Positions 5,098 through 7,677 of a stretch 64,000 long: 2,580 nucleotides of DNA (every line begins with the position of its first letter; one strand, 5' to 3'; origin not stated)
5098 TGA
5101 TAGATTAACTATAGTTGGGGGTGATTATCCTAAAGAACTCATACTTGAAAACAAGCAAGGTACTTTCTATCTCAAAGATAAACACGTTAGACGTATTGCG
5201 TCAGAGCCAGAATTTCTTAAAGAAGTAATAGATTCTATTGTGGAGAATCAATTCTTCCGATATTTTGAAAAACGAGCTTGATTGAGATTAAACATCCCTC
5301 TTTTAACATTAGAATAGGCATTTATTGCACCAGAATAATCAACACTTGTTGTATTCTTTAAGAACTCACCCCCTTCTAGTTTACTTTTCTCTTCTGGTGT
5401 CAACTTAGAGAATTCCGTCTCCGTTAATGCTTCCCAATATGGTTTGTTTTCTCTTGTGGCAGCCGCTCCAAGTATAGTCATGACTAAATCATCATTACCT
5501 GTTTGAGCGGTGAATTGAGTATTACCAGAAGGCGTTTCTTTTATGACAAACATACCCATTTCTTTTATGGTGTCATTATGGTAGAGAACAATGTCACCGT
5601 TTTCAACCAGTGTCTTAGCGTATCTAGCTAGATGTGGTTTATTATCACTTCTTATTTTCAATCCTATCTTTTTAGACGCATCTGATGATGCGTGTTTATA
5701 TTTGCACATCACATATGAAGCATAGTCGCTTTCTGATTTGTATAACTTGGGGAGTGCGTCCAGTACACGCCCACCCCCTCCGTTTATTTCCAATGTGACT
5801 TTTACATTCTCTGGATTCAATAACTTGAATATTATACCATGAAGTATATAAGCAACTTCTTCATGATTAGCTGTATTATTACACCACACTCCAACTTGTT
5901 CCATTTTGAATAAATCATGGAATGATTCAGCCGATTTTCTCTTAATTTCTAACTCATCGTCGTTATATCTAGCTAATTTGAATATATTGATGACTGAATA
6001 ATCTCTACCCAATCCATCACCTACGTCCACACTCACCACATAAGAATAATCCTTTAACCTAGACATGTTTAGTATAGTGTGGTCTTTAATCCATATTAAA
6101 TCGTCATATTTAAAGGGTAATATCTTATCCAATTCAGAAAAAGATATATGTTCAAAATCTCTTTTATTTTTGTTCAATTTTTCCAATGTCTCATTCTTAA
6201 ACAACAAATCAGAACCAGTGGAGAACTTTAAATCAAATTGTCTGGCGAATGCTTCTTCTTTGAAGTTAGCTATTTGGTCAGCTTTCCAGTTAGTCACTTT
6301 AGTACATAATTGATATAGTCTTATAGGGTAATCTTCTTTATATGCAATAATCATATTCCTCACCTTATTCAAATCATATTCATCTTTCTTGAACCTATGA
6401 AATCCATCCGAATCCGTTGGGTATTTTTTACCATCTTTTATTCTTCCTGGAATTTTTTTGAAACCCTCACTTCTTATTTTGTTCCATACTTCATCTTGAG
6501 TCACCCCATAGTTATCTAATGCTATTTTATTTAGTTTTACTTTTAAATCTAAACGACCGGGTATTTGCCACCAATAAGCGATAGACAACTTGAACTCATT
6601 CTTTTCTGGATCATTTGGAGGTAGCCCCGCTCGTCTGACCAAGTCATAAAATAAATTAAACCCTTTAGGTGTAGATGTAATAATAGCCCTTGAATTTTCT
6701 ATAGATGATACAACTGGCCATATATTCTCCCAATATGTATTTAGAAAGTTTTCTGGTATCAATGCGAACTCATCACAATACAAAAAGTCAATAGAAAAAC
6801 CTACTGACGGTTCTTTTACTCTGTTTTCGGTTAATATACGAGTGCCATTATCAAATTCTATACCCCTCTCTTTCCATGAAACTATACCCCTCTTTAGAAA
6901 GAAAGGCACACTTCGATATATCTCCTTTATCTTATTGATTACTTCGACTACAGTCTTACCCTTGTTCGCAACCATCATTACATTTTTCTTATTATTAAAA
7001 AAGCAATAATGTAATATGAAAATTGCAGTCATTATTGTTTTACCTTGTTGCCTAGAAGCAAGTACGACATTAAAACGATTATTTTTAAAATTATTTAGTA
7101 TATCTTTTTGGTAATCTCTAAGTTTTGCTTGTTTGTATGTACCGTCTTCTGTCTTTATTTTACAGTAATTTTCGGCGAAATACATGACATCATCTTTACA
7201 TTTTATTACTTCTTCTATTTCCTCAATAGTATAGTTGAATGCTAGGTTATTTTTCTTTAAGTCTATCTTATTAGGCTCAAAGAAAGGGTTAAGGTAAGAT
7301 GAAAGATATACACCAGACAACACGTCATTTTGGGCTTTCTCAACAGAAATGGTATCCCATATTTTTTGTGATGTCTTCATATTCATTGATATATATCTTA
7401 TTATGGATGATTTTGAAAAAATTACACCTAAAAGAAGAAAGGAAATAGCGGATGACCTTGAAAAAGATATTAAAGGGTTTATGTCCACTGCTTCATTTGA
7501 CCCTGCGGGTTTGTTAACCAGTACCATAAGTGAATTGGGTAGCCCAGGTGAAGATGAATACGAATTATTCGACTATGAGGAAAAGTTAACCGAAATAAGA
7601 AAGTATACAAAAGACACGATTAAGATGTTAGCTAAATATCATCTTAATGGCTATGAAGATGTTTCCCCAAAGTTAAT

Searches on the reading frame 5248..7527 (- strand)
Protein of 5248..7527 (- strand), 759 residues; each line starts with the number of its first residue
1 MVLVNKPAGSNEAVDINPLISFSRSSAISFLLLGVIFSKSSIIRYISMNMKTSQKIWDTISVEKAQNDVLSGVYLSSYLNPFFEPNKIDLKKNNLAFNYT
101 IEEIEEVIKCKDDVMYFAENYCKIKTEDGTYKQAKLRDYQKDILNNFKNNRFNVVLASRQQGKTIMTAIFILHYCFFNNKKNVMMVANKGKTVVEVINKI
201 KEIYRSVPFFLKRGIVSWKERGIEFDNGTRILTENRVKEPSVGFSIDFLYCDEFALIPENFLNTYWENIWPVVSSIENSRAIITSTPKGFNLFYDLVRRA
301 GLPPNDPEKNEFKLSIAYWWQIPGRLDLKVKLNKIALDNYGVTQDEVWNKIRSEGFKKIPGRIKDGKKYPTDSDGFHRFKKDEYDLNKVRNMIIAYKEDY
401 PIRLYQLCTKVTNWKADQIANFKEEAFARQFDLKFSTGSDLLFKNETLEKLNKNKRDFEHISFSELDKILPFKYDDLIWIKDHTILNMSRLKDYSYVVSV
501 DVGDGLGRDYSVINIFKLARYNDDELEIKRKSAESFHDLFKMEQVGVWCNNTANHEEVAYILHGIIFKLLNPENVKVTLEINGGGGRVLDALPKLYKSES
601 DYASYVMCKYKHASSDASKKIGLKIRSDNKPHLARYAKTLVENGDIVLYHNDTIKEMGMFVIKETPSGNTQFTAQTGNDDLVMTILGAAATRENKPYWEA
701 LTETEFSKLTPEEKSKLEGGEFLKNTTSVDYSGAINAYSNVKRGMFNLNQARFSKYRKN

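Call 21: search_protein_families(library=phrogs, proteins=[window:5248-7527:-], max_evalue=0.00001)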
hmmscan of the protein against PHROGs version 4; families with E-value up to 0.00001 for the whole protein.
window:5248-7527:- (759 aa): 9 families
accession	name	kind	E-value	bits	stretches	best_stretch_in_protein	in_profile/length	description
phrog_5989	-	head and packaging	2.2e-50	172.8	1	85-259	92-265/347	terminase large subunit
phrog_2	-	head and packaging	2.1e-29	103.8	1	132-696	262-596/807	terminase large subunit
phrog_36964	-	head and packaging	4.9e-28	98.6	2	164-288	435-558/890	terminase large subunit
phrog_24361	-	head and packaging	8.5e-11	42.9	1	573-699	25-145/162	terminase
phrog_38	-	head and packaging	9.1e-11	42.1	1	102-211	266-371/760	terminase large subunit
phrog_7579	-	head and packaging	2e-07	31.5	1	140-300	7-161/239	terminase large subunit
phrog_9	-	head and packaging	2.5e-07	30.9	1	45-287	158-359/812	terminase large subunit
phrog_32359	-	head and packaging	1.3e-06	29.3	1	102-220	59-178/210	terminase large subunit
phrog_15503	-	unknown function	3.4e-06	27.6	1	122-269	60-207/245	-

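Call 22: search_dna_similar(query=window:5248-7527:-, collection=phages, mode=protein, max_rows=15)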
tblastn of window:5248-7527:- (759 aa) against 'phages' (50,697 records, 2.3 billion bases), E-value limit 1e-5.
Records with a match: 2584; places in all: 2599; records where one place covers at least 80% of the query: 3.
Best place of each record, by identity: <60% 2584.
By first word of the organism name: Escherichia 666; Synechococcus 378; Klebsiella 331; Salmonella 202; Vibrio 135; Shigella 89; Aeromonas 80; Acinetobacter 71; Cyanophage 61; Enterobacter 59; and 62 more.
By host as written in the record: - 467; Escherichia coli 277; Klebsiella pneumoniae 114; Synechococcus 107; Escherichia coli O157:H7 38; Synechococcus sp. 38; Salmonella enterica 29; Escherichia coli B 28; and 575 more.
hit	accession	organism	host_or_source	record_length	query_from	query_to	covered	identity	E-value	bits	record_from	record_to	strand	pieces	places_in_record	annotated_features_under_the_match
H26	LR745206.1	uncultured phage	metagenomic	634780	54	743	91%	38.5%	5e-127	424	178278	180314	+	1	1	record has no annotation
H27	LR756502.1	uncultured phage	metagenomic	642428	54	690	84%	37.3%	1e-123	414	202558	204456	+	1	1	record has no annotation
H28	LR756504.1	uncultured phage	metagenomic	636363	90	702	81%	37.0%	6e-110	374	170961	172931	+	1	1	record has no annotation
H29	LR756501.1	uncultured phage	metagenomic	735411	164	738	76%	34.8%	9e-86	303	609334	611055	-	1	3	record has no annotation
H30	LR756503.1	uncultured phage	metagenomic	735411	164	738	76%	34.8%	9e-86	303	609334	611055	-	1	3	record has no annotation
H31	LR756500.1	uncultured phage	metagenomic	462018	94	721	73%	28.9%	1e-23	205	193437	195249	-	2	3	record has no annotation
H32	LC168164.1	Tenacibaculum phage pT24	Tenacibaculum sp.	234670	56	382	43%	35.6%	3e-37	157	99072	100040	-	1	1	terminase large subunit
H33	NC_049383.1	Tenacibaculum phage pT24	Tenacibaculum sp.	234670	56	382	43%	35.6%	3e-37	157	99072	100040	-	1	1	terminase large subunit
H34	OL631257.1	Escherichia phage ECCR664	Escherichia coli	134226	89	390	40%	35.3%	2e-37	157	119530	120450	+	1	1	none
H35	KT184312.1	Enterobacteria phage Kha5h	Escherichia coli O103:H2 90-3128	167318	89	385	39%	35.6%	2e-36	154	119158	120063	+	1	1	terminase DNA packaging enzyme large subunit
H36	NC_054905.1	Enterobacteria phage Kha5h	Escherichia coli O103:H2 90-3128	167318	89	385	39%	35.6%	2e-36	154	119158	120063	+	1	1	terminase large subunit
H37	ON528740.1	Shigella phage ESh30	Shigella sp.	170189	89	385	39%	35.6%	2e-36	154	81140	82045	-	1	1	terminase large subunit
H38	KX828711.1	Shigella phage SH7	Shigella sp.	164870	89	385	39%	35.6%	2e-36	154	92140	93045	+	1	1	terminase large subunit nuclease and ATPase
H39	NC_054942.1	Shigella phage SH7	Shigella sp.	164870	89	385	39%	35.6%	2e-36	154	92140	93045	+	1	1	terminase large subunit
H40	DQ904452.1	Escherichia phage RB32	-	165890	89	385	39%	35.6%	2e-36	154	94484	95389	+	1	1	17: terminase subunit nuclease and ATPase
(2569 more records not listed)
